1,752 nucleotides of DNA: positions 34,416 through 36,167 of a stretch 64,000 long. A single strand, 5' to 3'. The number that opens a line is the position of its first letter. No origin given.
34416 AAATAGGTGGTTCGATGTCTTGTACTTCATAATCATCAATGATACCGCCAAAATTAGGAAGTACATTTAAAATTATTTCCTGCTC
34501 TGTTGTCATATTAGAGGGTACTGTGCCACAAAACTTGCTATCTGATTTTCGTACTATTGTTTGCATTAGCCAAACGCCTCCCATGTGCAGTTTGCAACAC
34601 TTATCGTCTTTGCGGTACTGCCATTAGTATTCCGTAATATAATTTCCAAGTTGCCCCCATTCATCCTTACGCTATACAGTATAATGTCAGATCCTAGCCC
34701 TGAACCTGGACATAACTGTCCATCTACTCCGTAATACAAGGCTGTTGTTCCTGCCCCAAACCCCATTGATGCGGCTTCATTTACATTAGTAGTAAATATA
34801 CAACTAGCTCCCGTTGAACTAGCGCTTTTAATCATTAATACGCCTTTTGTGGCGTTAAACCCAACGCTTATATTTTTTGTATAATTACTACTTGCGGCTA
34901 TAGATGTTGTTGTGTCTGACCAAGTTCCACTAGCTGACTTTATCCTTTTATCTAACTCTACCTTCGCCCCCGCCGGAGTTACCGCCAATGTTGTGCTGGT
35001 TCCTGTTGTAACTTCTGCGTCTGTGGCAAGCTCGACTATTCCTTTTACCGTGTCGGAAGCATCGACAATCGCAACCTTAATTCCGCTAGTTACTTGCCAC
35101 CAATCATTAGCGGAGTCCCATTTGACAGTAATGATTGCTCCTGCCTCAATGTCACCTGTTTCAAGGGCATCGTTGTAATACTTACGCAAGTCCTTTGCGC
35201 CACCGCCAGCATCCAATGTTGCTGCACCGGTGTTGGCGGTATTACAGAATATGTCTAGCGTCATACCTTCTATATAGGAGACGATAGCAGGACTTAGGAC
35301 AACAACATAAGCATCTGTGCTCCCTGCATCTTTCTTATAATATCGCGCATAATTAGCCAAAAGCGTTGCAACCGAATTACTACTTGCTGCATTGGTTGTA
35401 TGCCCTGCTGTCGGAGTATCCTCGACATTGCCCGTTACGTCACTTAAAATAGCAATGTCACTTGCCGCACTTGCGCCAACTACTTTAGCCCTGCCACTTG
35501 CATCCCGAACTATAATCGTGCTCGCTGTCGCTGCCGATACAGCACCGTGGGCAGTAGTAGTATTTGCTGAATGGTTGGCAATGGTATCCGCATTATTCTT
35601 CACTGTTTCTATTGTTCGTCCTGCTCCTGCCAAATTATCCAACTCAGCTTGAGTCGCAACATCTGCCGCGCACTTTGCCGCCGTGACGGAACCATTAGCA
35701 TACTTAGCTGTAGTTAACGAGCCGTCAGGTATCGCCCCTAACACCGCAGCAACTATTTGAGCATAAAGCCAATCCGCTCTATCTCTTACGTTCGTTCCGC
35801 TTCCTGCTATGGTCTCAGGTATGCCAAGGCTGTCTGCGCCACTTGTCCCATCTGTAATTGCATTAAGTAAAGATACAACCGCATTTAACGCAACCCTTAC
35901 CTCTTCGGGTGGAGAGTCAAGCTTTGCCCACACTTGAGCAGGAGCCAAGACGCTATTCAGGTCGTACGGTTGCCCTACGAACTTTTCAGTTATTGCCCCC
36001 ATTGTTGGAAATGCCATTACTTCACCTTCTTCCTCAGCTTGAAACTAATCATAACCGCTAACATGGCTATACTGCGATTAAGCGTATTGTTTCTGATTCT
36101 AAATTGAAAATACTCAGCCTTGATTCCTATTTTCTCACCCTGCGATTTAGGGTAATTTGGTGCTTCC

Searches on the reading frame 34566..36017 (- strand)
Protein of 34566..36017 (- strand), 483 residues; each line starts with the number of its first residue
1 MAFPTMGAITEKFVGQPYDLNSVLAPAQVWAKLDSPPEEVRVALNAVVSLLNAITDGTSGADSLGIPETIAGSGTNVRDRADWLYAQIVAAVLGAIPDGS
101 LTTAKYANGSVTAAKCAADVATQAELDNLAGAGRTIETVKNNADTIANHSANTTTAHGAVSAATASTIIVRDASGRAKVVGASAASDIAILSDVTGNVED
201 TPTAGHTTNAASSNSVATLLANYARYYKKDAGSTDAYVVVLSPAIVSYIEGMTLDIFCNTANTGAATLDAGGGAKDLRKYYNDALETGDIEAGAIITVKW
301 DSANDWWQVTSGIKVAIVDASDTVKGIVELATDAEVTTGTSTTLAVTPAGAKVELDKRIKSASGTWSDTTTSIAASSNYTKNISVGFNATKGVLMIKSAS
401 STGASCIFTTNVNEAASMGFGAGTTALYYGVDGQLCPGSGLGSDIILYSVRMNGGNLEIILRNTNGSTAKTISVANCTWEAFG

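Call 43: search_protein_families(library=phrogs, proteins=[window:34566-36017:-], max_evalue=0.00001)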
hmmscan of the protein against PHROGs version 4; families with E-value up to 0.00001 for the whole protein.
window:34566-36017:- (483 aa): 2 families
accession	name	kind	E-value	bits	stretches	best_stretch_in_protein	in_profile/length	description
phrog_15547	-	unknown function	3.5e-07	30.8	1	320-379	141-196/373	-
phrog_910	-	tail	4e-07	30.6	1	315-350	47-82/497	tail collar fiber protein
